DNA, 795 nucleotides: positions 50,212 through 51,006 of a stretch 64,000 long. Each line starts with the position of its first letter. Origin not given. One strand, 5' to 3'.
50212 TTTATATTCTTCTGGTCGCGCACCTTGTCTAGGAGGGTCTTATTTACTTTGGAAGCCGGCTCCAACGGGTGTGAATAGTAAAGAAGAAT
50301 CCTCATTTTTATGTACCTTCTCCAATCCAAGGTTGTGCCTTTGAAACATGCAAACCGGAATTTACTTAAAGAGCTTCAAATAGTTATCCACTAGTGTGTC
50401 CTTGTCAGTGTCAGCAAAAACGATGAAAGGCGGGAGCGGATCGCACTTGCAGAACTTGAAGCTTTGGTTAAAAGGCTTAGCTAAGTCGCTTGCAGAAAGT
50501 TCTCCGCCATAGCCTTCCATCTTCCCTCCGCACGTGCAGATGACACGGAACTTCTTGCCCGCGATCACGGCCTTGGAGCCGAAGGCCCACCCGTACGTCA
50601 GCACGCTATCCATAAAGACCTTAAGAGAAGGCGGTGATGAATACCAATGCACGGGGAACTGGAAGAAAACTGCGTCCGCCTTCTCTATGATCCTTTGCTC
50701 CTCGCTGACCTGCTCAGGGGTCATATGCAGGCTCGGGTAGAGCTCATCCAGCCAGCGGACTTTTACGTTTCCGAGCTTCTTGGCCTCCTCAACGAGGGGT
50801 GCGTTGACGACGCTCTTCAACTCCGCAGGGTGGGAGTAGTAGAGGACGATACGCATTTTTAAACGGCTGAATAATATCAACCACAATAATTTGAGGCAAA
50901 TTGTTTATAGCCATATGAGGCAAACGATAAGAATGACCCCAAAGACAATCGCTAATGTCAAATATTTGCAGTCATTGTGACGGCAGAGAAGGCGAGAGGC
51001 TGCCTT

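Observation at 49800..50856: Tandem pair of bacterial-type NAD(P)H oxidoreductases (KefF/MdaB flavodoxin-fold)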

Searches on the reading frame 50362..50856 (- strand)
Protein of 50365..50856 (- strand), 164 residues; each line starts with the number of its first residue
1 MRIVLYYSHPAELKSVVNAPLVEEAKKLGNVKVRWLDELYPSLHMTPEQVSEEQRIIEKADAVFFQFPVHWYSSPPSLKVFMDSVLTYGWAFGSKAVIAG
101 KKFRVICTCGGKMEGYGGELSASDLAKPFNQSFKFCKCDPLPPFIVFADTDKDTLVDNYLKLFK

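Call 7: search_protein_families(library=pfam, proteins=[window:50365-50856:-], max_evalue=0.01)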
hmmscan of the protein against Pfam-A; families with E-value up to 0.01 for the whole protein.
seq(164 aa): 3 families
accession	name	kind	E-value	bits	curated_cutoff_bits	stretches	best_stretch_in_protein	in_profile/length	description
PF02525.22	Flavodoxin_2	-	2.8e-31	109.2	27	1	1-149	1-180/198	Flavodoxin-like fold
PF03358.20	FMN_red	-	1.9e-06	28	24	1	44-115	55-121/152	NADPH-dependent FMN reductase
PF12682.12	Flavodoxin_4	-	0.0019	18.2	24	1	50-86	64-100/155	Flavodoxin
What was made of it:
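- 50362..50856 (-): Upstream gene, 164 aa plus TAA stop. It is GL50803_17150 (XP_001705109.1 / A8BSH8), a flavin-dependent NADPH:quinone reductase with nitroreductase activity. Flavodoxin_2 at 109.2 bits in call 7.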

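Call 8: search_protein_families(library=ncbifam, proteins=[window:50365-50856:-], max_evalue=0.01)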
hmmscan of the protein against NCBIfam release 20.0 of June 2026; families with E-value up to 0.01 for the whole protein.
seq(164 aa): 4 families
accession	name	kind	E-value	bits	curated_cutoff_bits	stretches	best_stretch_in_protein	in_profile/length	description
NF002044.1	PRK00871.1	equivalog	4e-33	114.2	210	1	3-151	1-151/170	glutathione-regulated potassium-efflux system oxidoreductase KefF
NF003430.0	PRK04930.1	equivalog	3.1e-25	88.6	240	1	2-149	7-156/184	glutathione-regulated potassium-efflux system ancillary protein KefG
NF007280.0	PRK09739.1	equivalog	1.3e-10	41.3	162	1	48-114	68-134/199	NAD(P)H oxidoreductase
NF005501.0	PRK07116.1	subfamily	0.0018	17.7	198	1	49-85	67-103/161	flavodoxin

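Call 9: find_homologous_proteins(query=window:50365-50856:-, max_evalue=0.001)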
Query seq(164 aa) (164 aa): 13 proteins with E <= 0.001 among 41 candidates.
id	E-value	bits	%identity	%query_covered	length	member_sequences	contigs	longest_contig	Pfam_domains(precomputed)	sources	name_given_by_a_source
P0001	1.2e-103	362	97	100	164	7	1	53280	PF02525.23,PF03358.21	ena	-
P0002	1.3e-98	346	91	100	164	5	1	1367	PF02525.23,PF03358.21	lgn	-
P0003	1.7e-91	322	84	100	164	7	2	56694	PF02525.23,PF03358.21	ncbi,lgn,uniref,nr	ncbi:NAD(P)H:menadione oxidoreductase [Giardia duodenalis]|uniref:NAD(P)H:menadione oxidoreductase n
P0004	1.7e-86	306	78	100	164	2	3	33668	PF02525.23,PF03358.21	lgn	-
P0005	2.4e-78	280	75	100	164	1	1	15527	PF02525.23,PF03358.21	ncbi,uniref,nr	ncbi:NAD(P)H:menadione oxidoreductase [Giardia duodenalis]|uniref:NAD(P)H:menadione oxidoreductase n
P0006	3.0e-73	263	70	100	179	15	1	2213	PF02525.23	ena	-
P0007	9.6e-69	248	69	99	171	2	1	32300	PF02525.23,PF03358.21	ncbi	ncbi:NAD(P)H:menadione oxidoreductase, partial [Giardia duodenalis]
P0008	1.0e-61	226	86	72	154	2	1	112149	PF02525.23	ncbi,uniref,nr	ncbi:NAD(P)H:menadione oxidoreductase [Giardia duodenalis]|uniref:NAD(P)H:menadione oxidoreductase n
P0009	2.8e-61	224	61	100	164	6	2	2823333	PF02525.23,PF03358.21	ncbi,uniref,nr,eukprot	ncbi:NADPH oxidoreductase [Giardia muris]|uniref:NADPH oxidoreductase n=1 Tax=Giardia muris TaxID=57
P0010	1.1e-58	216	57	100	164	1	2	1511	PF02525.23,PF03358.21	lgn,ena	-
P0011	2.1e-17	81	37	88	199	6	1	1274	PF02525.23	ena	-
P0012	8.1e-16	76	35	90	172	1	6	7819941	PF02525.23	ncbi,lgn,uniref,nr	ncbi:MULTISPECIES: NAD(P)H-dependent oxidoreductase [Paenibacillus]|uniref:General stress protein n=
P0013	2.6e-14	71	42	59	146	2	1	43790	PF02525.23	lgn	-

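Call 14: list_cluster_members(proteins=[window:50365-50856:-, window:49803-50306:-])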
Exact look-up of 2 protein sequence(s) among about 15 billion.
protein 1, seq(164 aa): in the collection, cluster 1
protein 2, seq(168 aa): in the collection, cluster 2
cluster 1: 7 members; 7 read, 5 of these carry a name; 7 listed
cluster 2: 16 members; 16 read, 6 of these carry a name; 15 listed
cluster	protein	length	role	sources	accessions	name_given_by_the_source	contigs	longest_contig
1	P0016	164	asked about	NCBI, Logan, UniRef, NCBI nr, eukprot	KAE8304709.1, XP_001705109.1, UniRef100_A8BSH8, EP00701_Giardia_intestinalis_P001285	putative NADPH oxidoreductase [Giardia duodenalis] | NADPH oxidoreductase n=1 Tax=Giardia intestinalis (strain ATCC 50803 / WB clone C6) ... | putative NADPH oxidoreductase [Giardia intestinalis]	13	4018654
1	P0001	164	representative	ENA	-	-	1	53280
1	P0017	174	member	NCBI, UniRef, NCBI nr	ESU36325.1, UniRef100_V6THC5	NAD(P)H:menadione oxidoreductase [Giardia duodenalis] | NAD(P)H:menadione oxidoreductase n=2 Tax=Giardia intestinalis TaxID=5741 ... | NAD(P)H:menadione oxidoreductase [Giardia intestinalis]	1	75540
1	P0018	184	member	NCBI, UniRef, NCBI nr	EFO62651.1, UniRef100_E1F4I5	NADPH oxidoreductase, putative [Giardia lamblia P15] | NADPH oxidoreductase, putative n=1 Tax=Giardia intestinalis (strain P15) TaxID=658858 ...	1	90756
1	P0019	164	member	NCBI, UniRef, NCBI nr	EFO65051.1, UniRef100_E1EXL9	NADPH oxidoreductase, putative [Giardia lamblia P15] | NADPH oxidoreductase, putative n=1 Tax=Giardia intestinalis (strain P15) TaxID=658858 ...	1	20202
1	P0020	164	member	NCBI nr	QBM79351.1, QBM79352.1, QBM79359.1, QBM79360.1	putative NADPH oxidoreductase [Giardia intestinalis]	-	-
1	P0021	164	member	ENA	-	-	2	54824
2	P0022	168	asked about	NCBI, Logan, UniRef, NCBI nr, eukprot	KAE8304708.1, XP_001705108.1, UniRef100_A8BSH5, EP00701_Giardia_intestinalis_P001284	putative NADPH oxidoreductase [Giardia duodenalis] | NADPH oxidoreductase n=1 Tax=Giardia intestinalis (strain ATCC 50803 / WB clone C6) ... | putative NADPH oxidoreductase [Giardia intestinalis]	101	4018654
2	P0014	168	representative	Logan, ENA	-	-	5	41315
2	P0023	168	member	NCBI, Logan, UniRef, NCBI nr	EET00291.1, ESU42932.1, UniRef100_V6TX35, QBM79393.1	Nadph oxidoreductase [Giardia duodenalis] | Nadph oxidoreductase n=3 Tax=Giardia intestinalis TaxID=5741 RepID=V6TX35_GIAIN | NADPH oxidoreductase, putative [Giardia intestinalis ATCC 50581]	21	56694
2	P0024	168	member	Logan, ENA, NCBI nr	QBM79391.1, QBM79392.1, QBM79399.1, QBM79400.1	putative NADPH oxidoreductase [Giardia intestinalis]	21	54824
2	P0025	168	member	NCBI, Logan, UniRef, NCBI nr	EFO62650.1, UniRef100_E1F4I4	NADPH oxidoreductase, putative [Giardia lamblia P15] | NADPH oxidoreductase, putative n=1 Tax=Giardia intestinalis (strain P15) TaxID=658858 ...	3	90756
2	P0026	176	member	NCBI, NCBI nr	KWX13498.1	putative NADPH oxidoreductase [Giardia duodenalis assemblage B] | putative NADPH oxidoreductase [Giardia intestinalis assemblage B]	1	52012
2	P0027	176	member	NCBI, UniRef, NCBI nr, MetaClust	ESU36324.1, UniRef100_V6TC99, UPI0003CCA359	Nadph oxidoreductase [Giardia duodenalis] | Nadph oxidoreductase n=2 Tax=Giardia intestinalis TaxID=5741 RepID=V6TC99_GIAIN | Nadph oxidoreductase [Giardia intestinalis]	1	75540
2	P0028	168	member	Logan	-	-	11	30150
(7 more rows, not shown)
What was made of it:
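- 50362..50856 (-): Exact match to the WB C6 protein in call 14.
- Closest known: Giardia GL50803_17150 / 17151 / 15004. Same: The two window genes are identical in sequence to 17150 and 17151 (call 14).
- Checked: Both sequences are exact matches to annotated G. intestinalis WB C6 proteins (call 14).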

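Call 17: find_homologous_proteins(query=A1, max_evalue=0.001)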
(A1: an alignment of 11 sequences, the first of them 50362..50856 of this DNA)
Query A1 (11 sequences) (164 aa, profile of the alignment): 6118 proteins with E <= 0.001 among 8000 candidates; the best 120 are listed.
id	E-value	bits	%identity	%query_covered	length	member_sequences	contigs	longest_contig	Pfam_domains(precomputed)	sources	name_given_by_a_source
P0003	1.9e-80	286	84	100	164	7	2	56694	PF02525.23,PF03358.21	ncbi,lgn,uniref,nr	ncbi:NAD(P)H:menadione oxidoreductase [Giardia duodenalis]|uniref:NAD(P)H:menadione oxidoreductase n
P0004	2.7e-79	283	78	100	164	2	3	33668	PF02525.23,PF03358.21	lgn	-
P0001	1.7e-78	280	97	100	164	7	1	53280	PF02525.23,PF03358.21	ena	-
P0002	2.3e-77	276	91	100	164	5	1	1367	PF02525.23,PF03358.21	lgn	-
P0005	1.2e-76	274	75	100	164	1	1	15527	PF02525.23,PF03358.21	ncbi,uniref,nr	ncbi:NAD(P)H:menadione oxidoreductase [Giardia duodenalis]|uniref:NAD(P)H:menadione oxidoreductase n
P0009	8.4e-75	268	61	100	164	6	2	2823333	PF02525.23,PF03358.21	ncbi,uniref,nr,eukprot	ncbi:NADPH oxidoreductase [Giardia muris]|uniref:NADPH oxidoreductase n=1 Tax=Giardia muris TaxID=57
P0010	3.6e-74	266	57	100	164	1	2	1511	PF02525.23,PF03358.21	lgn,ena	-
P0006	1.1e-68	248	70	100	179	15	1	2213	PF02525.23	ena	-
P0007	1.1e-62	229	69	99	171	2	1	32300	PF02525.23,PF03358.21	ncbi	ncbi:NAD(P)H:menadione oxidoreductase, partial [Giardia duodenalis]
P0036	4.2e-61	223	36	88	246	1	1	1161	PF02525.23,PF03358.21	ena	-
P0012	2.7e-58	214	35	90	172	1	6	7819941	PF02525.23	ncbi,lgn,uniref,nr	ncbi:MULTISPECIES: NAD(P)H-dependent oxidoreductase [Paenibacillus]|uniref:General stress protein n=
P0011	2.5e-56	208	37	88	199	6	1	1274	PF02525.23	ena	-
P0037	1.8e-55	205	35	93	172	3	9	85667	PF02525.23,PF03358.21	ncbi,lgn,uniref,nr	ncbi:NAD(P)H-dependent oxidoreductase [Paenibacillus shenyangensis]|uniref:NAD(P)H-dependent oxidore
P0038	2.3e-54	202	33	90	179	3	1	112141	PF02525.23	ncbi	-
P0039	2.3e-54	202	36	98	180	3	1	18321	PF02525.23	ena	-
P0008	3.0e-54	201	86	72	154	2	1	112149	PF02525.23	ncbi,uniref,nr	ncbi:NAD(P)H:menadione oxidoreductase [Giardia duodenalis]|uniref:NAD(P)H:menadione oxidoreductase n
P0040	5.9e-54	200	36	89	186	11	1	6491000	PF02525.23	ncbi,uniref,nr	ncbi:Putative NADPH-quinone reductase (modulator of drug activity B) [Bacillus sp. OV166]|uniref:NAD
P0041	9.0e-54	200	41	71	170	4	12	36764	PF02525.23,PF03358.21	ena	-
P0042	9.2e-54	200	36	89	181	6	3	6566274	PF02525.23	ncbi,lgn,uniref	ncbi:NAD(P)H-dependent oxidoreductase [Paenibacillus sp. FSL R5-0341]|uniref:NAD(P)H-dependent oxido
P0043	2.2e-53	198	43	71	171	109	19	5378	PF02525.23,PF03358.21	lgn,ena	-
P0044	2.6e-53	198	35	88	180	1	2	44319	PF02525.23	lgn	-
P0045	2.7e-53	198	39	90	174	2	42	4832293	PF02525.23,PF03358.21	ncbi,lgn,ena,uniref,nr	ncbi:NAD(P)H-dependent oxidoreductase [Bacillus sonorensis]|uniref:NAD(P)H oxidoreductase YwrO n=2 T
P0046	2.9e-53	198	33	88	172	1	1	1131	PF02525.23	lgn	-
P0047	4.0e-53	198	41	71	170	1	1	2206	PF02525.23,PF03358.21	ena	-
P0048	4.3e-53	197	36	89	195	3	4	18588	PF02525.23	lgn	-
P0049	5.0e-53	197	36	88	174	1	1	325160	PF02525.23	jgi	jgi:glutathione-regulated potassium-efflux system ancillary protein KefG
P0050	5.6e-53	197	33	90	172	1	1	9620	PF02525.23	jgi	jgi:putative NADPH-quinone reductase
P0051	5.8e-53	197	37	98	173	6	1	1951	PF02525.23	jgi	jgi:putative NADPH-quinone reductase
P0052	6.5e-53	197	37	88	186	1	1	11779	PF02525.23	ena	-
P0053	6.6e-53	197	33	88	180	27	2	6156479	PF02525.23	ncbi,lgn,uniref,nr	ncbi:NAD(P)H-dependent oxidoreductase [Brevibacillus brevis]|uniref:NAD(P)H-dependent oxidoreductase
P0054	7.3e-53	197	39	92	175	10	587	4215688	PF02525.23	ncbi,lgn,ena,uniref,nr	ncbi:NAD(P)H-dependent oxidoreductase [Bacillus spizizenii]|uniref:NAD(P)H-dependent oxidoreductase 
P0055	7.6e-53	197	37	88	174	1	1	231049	PF02525.23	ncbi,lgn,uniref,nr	ncbi:NAD(P)H-dependent oxidoreductase [Neobacillus niacini]|uniref:NAD(P)H-dependent oxidoreductase 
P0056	9.4e-53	196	41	71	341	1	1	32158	PF00248.28,PF02525.23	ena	-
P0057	1.0e-52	196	36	90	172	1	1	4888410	PF02525.23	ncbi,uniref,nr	ncbi:general stress protein [Paenibacillus sp. CAA11]|uniref:NAD(P)H-dependent oxidoreductase n=1 Ta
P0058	1.0e-52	196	32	93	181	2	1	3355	PF02525.23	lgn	-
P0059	1.1e-52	196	38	89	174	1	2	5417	PF02525.23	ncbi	ncbi:MAG: NAD(P)H-dependent oxidoreductase [Tumebacillaceae bacterium]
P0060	1.2e-52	196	35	88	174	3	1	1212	PF02525.23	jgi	jgi:glutathione-regulated potassium-efflux system ancillary protein KefG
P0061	1.4e-52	196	35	90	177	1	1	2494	PF02525.23,PF03358.21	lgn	-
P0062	1.7e-52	196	34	100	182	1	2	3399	PF02525.23,PF03358.21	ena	-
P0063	1.7e-52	196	36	98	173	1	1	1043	PF02525.23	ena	-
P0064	1.8e-52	195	35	98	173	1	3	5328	PF02525.23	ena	-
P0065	2.2e-52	195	35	89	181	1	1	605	PF02525.23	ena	-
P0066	2.4e-52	195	37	93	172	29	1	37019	PF02525.23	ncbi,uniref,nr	ncbi:NAD(P)H-dependent oxidoreductase [Paenibacillus popilliae]|uniref:Flavodoxin family protein n=1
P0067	2.4e-52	195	39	90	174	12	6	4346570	PF02525.23,PF03358.21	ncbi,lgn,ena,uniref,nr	ncbi:NAD(P)H-dependent oxidoreductase [Bacillus glycinifermentans]|uniref:NAD(P)H-dependent oxidored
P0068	2.4e-52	195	31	98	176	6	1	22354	PF02525.23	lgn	-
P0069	2.6e-52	195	35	98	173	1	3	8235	PF02525.23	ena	-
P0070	2.6e-52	195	37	93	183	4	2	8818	PF02525.23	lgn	-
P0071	2.6e-52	195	35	98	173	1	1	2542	PF02525.23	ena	-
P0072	2.7e-52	195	31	90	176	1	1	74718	PF02525.23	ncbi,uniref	ncbi:NAD(P)H-dependent oxidoreductase [Paenibacillus sp. IHBB 3054]|uniref:NAD(P)H-dependent oxidore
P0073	2.8e-52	195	34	98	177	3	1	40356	PF02525.23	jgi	jgi:glutathione-regulated potassium-efflux system ancillary protein KefG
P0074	2.9e-52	195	38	90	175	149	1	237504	PF02525.23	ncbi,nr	ncbi:NAD(P)H-dependent oxidoreductase [Bacillus vallismortis]|nr:NAD(P)H-dependent oxidoreductase [B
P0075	2.9e-52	195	35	90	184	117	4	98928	PF02525.23,PF03358.21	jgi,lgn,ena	-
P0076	3.2e-52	195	36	92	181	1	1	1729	PF02525.23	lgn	-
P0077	3.9e-52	194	36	89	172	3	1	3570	PF02525.23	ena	-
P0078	4.1e-52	194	37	96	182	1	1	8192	PF02525.23,PF03358.21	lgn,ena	-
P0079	4.5e-52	194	39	88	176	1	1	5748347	PF02525.23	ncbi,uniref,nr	ncbi:NAD(P)H-dependent oxidoreductase [Paenibacillus sp. D2_2]|uniref:NAD(P)H-dependent oxidoreducta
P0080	4.7e-52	194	36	98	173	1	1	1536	PF02525.23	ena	-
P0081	4.8e-52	194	36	89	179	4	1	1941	PF02525.23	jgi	jgi:glutathione-regulated potassium-efflux system ancillary protein KefG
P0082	4.8e-52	194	37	88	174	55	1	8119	PF02525.23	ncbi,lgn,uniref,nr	ncbi:NAD(P)H-dependent oxidoreductase [Bacillus salipaludis]|uniref:NAD(P)H-dependent oxidoreductase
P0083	4.9e-52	194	35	89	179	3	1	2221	PF02525.23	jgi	jgi:glutathione-regulated potassium-efflux system ancillary protein KefG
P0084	5.1e-52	194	37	89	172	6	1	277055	PF02525.23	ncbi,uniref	ncbi:NAD(P)H-dependent oxidoreductase [Metabacillus idriensis]|uniref:NAD(P)H-dependent oxidoreducta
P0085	5.4e-52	194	39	88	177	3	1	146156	PF02525.23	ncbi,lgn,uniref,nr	ncbi:NAD(P)H-dependent oxidoreductase [Niallia endozanthoxylica]|uniref:NAD(P)H-dependent oxidoreduc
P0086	5.7e-52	194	35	90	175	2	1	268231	PF02525.23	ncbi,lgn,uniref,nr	ncbi:NAD(P)H-dependent oxidoreductase [Paenibacillus taiwanensis]|uniref:NAD(P)H-dependent oxidoredu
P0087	6.0e-52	194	37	89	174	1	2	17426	PF02525.23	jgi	jgi:putative NADPH-quinone reductase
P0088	7.0e-52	193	35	88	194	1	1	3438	PF02525.23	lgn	-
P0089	7.2e-52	193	35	98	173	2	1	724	PF02525.23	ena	-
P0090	9.1e-52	193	35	90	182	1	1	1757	PF02525.23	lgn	-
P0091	9.9e-52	193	35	88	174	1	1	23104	PF02525.23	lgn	-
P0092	1.0e-51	193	38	89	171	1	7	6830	PF02525.23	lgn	-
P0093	1.1e-51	193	36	92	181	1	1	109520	PF02525.23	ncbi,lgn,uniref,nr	ncbi:putative NADPH-quinone reductase [Bacillus ectoiniformans]|uniref:NAD(P)H-dependent oxidoreduct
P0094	1.1e-51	193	37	90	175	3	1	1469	PF02525.23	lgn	-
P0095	1.1e-51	193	33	90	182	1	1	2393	PF02525.23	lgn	-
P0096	1.2e-51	193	34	90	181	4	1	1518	PF02525.23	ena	-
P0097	1.2e-51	193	37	88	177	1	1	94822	PF02525.23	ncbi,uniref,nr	ncbi:NAD(P)H-dependent oxidoreductase [Bacillus taeanensis]|uniref:General stress protein n=1 Tax=Ba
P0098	1.3e-51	193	36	89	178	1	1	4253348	PF02525.23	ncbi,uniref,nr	ncbi:general stress protein [Bacillus sp. FJAT-42376]|uniref:NAD(P)H-dependent oxidoreductase n=1 Ta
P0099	1.3e-51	193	34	89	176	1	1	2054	PF02525.23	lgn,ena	-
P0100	1.3e-51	193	38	88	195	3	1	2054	PF02525.23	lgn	-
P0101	1.3e-51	193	36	89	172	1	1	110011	PF02525.23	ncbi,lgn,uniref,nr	ncbi:NAD(P)H-dependent oxidoreductase [Paenibacillus pinistramenti]|uniref:NAD(P)H-dependent oxidore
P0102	1.5e-51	192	35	89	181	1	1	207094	PF02525.23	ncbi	ncbi:NAD(P)H-dependent oxidoreductase [Paenibacillus sp. YSY-4.3]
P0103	1.5e-51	192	39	90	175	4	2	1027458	PF02525.23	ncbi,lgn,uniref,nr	ncbi:NAD(P)H-dependent oxidoreductase [Bacillus atrophaeus]|uniref:NAD(P)H-dependent oxidoreductase 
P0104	1.5e-51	192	36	88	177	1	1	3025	PF02525.23,PF03358.21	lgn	-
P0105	1.6e-51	192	35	96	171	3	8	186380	PF02525.23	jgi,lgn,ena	jgi:putative NADPH-quinone reductase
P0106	1.6e-51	192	34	88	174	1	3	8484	PF02525.23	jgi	jgi:glutathione-regulated potassium-efflux system ancillary protein KefG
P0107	1.7e-51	192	34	88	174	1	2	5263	PF02525.23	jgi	jgi:glutathione-regulated potassium-efflux system ancillary protein KefG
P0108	1.7e-51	192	34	98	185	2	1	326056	PF02525.23,PF03358.21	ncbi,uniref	ncbi:NAD(P)H-dependent oxidoreductase [Aneurinibacillus sp. REN35]|uniref:NAD(P)H-dependent oxidored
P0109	1.7e-51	192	36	89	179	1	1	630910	PF02525.23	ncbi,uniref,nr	ncbi:general stress protein [Paenibacillus zeisoli]|uniref:General stress protein n=1 Tax=Paenibacil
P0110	1.9e-51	192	34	93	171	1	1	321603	PF02525.23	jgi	jgi:glutathione-regulated potassium-efflux system ancillary protein KefG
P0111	1.9e-51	192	33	90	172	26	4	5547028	PF02525.23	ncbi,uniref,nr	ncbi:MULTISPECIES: NAD(P)H-dependent oxidoreductase [Paenibacillus]|uniref:NAD(P)H-dependent oxidore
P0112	2.0e-51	192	33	87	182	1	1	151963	PF02525.23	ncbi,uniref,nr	ncbi:NAD(P)H-dependent oxidoreductase [Brevibacillus dissolubilis]|uniref:NAD(P)H-dependent oxidored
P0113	2.0e-51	192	38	88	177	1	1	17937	PF02525.23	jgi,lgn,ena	-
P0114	2.1e-51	192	32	88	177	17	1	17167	PF02525.23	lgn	-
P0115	2.1e-51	192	38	90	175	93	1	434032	PF02525.23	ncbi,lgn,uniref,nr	ncbi:NAD(P)H-dependent oxidoreductase [Bacillus cabrialesii]|uniref:NAD(P)H-dependent oxidoreductase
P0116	2.1e-51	192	39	88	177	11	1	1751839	PF02525.23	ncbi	-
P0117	2.5e-51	192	32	90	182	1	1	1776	PF02525.23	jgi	-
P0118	2.7e-51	192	36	89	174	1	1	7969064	PF02525.23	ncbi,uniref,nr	ncbi:General stress protein 14 [Paenibacillus konkukensis]|uniref:General stress protein 14 n=1 Tax=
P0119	2.8e-51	192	33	90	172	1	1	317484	PF02525.23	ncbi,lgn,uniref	ncbi:NAD(P)H-dependent oxidoreductase [Paenibacillus jamilae]|uniref:NAD(P)H-dependent oxidoreductas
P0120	2.9e-51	191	35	88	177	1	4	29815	PF02525.23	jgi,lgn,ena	-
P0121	2.9e-51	191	37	88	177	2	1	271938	PF02525.23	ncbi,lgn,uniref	ncbi:NAD(P)H-dependent oxidoreductase [Niallia oryzisoli]|uniref:NAD(P)H-dependent oxidoreductase n=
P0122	3.0e-51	191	31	90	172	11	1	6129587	PF02525.23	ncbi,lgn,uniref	ncbi:NAD(P)H-dependent oxidoreductase [Paenibacillus sp. 8b26]|uniref:NAD(P)H-dependent oxidoreducta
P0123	3.2e-51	191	35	88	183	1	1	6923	PF02525.23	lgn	-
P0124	3.4e-51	191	35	90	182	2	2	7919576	PF02525.23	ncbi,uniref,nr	ncbi:NAD(P)H-dependent oxidoreductase [Paenibacillus riograndensis]|uniref:General stress protein 14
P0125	3.4e-51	191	34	99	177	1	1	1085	PF02525.23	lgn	-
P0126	3.8e-51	191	36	89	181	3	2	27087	PF02525.23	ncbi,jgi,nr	ncbi:MAG: ywrO [Paenibacillaceae bacterium]|jgi:putative NADPH-quinone reductase|nr:ywrO [Paenibacil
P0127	3.8e-51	191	42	71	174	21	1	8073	PF02525.23,PF03358.21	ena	-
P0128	3.8e-51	191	37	88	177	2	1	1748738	PF02525.23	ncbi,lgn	ncbi:NAD(P)H-dependent oxidoreductase [Peribacillus sp. N1]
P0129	3.8e-51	191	36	89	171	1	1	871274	PF02525.23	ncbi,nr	ncbi:general stress protein [Priestia megaterium]|nr:general stress protein [Priestia megaterium]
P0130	4.0e-51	191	34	88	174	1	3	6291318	PF02525.23,PF03358.21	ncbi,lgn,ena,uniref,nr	ncbi:NAD(P)H-dependent oxidoreductase [Neobacillus cucumis]|uniref:NAD(P)H-dependent oxidoreductase 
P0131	4.3e-51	191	35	90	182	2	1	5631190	PF02525.23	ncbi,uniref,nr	ncbi:NAD(P)H-dependent oxidoreductase [Paenibacillus tuaregi]|uniref:NAD(P)H-dependent oxidoreductas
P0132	4.5e-51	191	33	90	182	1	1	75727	PF02525.23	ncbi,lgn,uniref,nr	ncbi:NAD(P)H-dependent oxidoreductase [Paenibacillus sp. An7]|uniref:NAD(P)H-dependent oxidoreductas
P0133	4.6e-51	191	36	98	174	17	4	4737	PF02525.23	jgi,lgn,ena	-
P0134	4.8e-51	191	36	88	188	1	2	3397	PF02525.23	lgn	-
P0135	4.9e-51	191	36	95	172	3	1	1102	PF02525.23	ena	-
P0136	5.0e-51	191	35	88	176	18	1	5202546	PF02525.23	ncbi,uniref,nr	ncbi:NAD(P)H-dependent oxidoreductase [Brevibacillus laterosporus]|uniref:NAD(P)H-dependent oxidored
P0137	5.2e-51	191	35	89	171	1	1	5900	PF02525.23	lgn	-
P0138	5.3e-51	191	34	98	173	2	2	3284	PF02525.23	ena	-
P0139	5.3e-51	191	35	93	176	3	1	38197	PF02525.23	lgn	-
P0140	5.4e-51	191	36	88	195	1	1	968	PF02525.23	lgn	-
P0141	5.6e-51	191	37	88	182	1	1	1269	PF02525.23,PF03358.21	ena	-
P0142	5.8e-51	191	33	98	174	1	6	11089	PF02525.23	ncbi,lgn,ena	-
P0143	5.8e-51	191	35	88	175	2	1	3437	PF02525.23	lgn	-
